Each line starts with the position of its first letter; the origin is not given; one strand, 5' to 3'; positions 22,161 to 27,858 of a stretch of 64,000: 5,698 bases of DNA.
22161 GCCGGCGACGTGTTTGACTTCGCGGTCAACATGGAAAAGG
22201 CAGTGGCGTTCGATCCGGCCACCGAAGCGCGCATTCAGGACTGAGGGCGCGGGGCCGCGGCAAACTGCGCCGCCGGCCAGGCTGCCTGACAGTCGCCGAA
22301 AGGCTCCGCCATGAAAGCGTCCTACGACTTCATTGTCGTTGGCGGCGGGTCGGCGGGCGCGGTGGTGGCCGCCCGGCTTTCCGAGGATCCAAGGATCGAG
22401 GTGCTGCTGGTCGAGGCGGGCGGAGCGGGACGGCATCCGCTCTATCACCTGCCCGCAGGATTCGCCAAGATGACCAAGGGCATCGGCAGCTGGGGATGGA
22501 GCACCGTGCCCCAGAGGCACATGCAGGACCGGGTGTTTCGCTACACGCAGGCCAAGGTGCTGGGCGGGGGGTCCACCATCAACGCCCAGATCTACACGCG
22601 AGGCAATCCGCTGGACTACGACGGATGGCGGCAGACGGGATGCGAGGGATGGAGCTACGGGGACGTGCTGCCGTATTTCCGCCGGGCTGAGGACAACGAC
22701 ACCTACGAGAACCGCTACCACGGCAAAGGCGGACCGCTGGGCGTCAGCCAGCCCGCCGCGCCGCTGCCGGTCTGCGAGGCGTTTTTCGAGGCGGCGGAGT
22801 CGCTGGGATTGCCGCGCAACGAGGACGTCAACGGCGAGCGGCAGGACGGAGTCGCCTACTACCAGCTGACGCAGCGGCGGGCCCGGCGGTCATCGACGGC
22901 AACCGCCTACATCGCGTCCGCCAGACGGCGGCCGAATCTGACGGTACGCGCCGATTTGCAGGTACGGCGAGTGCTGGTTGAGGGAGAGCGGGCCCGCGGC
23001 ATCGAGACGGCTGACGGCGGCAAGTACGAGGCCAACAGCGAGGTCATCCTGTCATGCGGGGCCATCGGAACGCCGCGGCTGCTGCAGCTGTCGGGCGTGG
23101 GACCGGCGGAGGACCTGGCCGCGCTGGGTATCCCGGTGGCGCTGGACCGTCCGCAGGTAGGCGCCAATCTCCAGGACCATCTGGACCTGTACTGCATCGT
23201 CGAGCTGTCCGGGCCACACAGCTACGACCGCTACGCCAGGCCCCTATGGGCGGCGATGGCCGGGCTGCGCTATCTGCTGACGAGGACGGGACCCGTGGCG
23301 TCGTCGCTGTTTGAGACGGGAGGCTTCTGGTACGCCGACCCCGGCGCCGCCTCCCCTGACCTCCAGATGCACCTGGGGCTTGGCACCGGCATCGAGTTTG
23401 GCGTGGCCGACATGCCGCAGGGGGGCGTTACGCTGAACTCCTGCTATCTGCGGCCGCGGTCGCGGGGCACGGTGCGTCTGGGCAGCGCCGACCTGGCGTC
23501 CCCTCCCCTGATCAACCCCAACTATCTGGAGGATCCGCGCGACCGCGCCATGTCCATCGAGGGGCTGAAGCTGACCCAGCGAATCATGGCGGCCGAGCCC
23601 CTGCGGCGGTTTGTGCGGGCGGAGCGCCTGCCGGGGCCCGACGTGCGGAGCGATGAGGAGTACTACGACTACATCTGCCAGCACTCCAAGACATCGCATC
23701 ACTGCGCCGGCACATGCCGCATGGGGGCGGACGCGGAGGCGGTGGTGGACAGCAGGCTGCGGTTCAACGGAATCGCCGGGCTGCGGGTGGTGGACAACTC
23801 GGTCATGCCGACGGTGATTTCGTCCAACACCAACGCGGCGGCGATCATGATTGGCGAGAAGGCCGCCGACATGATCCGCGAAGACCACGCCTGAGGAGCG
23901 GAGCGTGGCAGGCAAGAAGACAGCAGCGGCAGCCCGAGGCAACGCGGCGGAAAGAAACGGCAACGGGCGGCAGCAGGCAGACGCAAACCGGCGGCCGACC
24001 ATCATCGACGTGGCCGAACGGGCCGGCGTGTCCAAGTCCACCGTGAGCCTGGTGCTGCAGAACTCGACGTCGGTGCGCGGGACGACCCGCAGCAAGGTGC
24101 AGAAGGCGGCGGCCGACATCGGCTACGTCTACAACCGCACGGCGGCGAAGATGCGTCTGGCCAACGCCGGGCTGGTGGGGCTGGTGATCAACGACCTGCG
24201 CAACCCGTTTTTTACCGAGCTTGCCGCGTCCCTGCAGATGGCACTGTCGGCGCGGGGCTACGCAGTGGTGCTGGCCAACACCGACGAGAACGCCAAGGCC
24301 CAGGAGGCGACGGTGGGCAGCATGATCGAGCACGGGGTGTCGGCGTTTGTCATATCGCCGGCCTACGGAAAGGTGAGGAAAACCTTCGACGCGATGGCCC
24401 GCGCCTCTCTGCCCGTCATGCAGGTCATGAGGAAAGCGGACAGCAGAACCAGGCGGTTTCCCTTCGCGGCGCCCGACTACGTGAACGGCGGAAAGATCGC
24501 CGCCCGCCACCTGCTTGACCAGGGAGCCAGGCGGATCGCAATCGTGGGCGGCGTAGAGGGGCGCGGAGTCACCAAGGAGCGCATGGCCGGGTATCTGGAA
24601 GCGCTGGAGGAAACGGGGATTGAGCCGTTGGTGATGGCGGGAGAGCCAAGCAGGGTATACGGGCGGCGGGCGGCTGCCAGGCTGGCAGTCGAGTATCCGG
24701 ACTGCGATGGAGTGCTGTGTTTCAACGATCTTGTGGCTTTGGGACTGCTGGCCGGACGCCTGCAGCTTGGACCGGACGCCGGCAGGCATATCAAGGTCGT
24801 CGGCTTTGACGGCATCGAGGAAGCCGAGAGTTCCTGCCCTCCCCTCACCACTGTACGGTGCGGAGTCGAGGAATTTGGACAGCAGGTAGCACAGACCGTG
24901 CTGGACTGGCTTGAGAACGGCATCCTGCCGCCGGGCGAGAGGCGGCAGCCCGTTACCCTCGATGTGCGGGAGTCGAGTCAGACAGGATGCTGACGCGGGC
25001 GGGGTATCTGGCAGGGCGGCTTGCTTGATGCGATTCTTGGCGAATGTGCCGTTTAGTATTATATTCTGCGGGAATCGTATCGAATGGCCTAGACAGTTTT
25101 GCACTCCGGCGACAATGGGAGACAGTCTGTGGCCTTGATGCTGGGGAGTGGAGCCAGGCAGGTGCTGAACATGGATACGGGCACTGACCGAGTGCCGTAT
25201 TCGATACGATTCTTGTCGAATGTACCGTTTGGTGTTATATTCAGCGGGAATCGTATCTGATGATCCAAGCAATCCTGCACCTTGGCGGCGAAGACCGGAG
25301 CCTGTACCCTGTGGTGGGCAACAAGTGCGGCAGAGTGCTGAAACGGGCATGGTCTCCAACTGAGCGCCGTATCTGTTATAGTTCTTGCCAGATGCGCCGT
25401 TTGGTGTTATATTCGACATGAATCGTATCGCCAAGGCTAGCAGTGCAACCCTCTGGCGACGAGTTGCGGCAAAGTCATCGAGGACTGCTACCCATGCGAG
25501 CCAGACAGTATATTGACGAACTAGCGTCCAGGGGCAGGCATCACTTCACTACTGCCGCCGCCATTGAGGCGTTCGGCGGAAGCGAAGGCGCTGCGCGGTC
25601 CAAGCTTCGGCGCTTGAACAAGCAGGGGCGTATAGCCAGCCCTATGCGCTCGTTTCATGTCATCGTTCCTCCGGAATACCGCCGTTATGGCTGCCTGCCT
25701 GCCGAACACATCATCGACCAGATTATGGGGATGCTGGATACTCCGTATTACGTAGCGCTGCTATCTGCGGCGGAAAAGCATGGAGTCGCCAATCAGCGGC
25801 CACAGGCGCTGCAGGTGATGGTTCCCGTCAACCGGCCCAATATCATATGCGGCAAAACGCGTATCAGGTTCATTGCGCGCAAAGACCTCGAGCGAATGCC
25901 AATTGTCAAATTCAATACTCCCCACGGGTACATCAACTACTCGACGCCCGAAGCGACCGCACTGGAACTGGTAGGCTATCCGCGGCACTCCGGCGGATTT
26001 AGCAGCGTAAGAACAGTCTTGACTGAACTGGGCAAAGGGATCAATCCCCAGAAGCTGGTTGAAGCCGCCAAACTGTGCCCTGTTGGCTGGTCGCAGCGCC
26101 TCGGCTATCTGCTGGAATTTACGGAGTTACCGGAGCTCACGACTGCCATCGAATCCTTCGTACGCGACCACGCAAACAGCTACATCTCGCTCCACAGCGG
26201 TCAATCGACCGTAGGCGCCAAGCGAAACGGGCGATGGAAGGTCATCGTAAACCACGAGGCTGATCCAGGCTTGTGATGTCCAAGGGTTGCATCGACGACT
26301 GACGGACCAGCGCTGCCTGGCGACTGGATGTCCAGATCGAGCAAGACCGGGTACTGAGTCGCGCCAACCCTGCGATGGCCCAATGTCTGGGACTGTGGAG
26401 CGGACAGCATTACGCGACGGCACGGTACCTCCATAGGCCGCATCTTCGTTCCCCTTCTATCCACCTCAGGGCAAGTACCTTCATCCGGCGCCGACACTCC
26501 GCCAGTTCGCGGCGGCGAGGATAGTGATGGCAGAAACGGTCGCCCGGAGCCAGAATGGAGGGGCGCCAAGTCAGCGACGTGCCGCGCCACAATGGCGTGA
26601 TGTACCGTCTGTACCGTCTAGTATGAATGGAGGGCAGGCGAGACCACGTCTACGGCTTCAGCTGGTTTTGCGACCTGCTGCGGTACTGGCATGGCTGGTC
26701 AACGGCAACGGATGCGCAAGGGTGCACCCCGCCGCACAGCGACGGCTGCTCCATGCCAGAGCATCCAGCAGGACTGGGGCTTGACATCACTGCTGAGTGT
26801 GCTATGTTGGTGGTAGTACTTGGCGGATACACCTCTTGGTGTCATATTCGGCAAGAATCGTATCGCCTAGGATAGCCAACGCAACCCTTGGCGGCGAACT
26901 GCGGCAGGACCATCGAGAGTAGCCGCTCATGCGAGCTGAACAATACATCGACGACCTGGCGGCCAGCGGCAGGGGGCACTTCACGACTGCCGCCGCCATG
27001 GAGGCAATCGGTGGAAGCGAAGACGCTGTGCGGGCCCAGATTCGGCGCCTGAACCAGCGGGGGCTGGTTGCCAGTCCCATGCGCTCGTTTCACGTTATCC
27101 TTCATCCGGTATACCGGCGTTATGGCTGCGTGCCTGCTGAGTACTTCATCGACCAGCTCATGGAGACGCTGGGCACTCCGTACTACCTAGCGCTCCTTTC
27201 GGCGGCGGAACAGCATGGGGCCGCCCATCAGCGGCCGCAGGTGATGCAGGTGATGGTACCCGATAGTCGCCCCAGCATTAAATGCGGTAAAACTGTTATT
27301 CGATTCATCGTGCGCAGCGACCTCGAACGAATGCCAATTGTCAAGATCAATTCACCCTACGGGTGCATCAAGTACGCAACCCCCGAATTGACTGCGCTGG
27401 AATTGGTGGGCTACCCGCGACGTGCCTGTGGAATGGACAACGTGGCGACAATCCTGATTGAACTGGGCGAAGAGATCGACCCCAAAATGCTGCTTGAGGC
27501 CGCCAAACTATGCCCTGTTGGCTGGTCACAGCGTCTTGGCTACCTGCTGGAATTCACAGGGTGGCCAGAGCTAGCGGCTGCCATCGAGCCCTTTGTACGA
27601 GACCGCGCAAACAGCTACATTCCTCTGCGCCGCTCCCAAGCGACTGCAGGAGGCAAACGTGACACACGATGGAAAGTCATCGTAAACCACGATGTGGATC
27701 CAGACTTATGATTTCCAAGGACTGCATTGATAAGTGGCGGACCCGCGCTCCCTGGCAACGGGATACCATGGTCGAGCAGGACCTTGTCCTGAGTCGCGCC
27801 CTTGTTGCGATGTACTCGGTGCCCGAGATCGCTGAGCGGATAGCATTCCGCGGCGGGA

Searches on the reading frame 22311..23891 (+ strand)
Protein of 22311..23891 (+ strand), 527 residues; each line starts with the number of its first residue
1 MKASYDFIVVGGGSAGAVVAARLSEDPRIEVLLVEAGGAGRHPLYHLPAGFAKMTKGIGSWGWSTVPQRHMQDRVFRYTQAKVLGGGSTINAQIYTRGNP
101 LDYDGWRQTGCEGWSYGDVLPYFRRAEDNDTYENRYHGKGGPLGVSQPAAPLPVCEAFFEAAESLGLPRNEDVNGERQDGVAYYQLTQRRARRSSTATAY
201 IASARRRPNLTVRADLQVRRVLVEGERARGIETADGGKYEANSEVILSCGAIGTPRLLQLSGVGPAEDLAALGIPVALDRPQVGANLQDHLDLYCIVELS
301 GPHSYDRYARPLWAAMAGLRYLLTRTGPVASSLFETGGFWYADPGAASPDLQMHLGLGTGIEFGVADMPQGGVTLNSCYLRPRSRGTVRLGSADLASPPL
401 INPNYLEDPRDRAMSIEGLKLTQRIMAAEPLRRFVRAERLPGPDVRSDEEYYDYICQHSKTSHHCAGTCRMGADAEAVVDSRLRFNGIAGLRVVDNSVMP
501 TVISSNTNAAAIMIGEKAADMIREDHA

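Call 19: search_protein_families(library=pfam, proteins=[window:22311-23891:+], max_evalue=0.001)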
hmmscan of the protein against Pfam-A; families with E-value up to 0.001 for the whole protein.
window:22311-23891:+ (527 aa): 6 families
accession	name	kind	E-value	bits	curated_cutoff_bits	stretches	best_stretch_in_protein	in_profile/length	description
PF00732.25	GMC_oxred_N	-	1.4e-48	166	23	1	5-291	1-217/218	GMC oxidoreductase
PF05199.19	GMC_oxred_C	-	1.9e-38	132.6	24.6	1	382-515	1-139/139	GMC oxidoreductase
PF00890.30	FAD_binding_2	-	4.1e-05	23.4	20.4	0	6-39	1-33/414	FAD binding domain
PF13738.12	Pyr_redox_3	-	0.00044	20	30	0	188-263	74-146/305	Pyridine nucleotide-disulphide oxidoreductase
PF05834.18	Lycopene_cycl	-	0.00064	19.3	23.4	1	6-38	1-34/380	Lycopene cyclase protein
PF01266.30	DAO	-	0.00071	19.6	27.9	0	6-257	1-209/353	FAD dependent oxidoreductase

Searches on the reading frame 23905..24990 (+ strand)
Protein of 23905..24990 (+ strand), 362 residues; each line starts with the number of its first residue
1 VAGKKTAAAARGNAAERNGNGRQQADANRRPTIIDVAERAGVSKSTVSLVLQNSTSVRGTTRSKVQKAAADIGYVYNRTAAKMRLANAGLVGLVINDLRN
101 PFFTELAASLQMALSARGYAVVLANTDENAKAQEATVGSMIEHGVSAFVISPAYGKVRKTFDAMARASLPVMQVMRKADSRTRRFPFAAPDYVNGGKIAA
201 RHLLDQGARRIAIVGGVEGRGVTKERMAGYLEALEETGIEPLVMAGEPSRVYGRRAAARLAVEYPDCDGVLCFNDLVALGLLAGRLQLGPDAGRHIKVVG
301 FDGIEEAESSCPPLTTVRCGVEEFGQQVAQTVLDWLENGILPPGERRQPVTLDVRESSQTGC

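Call 19: search_protein_families(library=pfam, proteins=[window:23905-24990:+], max_evalue=0.001)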
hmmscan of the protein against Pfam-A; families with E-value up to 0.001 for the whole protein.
window:23905-24990:+ (362 aa): 4 families
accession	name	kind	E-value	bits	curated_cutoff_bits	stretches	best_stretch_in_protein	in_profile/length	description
PF00532.27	Peripla_BP_1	-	1.6e-28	100.4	22.2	1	91-336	4-261/281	Periplasmic binding proteins and sugar binding domain of LacI family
PF13377.12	Peripla_BP_3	-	1.2e-24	87.8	26.5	1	200-358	1-167/167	Periplasmic binding protein-like domain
PF13407.12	Peripla_BP_4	-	3.9e-18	66.4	35.1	1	91-307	1-222/258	Periplasmic binding protein domain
PF00356.27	LacI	-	2.2e-14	53.4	27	1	32-76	1-45/46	Bacterial regulatory proteins, lacI family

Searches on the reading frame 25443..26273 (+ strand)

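Call 18: search_protein_families(library=pfam, proteins=[window:25443-26273:+], max_evalue=0.001)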
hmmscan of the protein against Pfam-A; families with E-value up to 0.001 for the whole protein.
window:25443-26273:+ (277 aa): 1 family
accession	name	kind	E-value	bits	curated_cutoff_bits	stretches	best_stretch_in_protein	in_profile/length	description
PF09407.15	AbiEi_1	-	1.5e-41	142.4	22.2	1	84-225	1-141/142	AbiEi antitoxin C-terminal domain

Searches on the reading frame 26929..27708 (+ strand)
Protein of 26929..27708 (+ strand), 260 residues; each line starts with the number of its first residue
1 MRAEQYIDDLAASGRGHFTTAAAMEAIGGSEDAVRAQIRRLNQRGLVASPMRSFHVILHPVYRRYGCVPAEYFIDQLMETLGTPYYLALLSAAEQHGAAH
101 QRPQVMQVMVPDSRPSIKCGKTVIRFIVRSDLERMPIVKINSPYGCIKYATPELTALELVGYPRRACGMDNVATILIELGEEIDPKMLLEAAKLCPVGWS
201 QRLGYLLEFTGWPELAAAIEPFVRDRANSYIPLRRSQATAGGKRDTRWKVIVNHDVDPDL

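Call 18: search_protein_families(library=pfam, proteins=[window:26929-27708:+], max_evalue=0.001)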
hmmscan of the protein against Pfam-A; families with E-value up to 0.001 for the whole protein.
window:26929-27708:+ (260 aa): 1 family
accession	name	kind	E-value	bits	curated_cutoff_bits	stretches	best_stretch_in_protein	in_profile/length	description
PF09407.15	AbiEi_1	-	6.6e-38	130.6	22.2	1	67-208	1-141/142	AbiEi antitoxin C-terminal domain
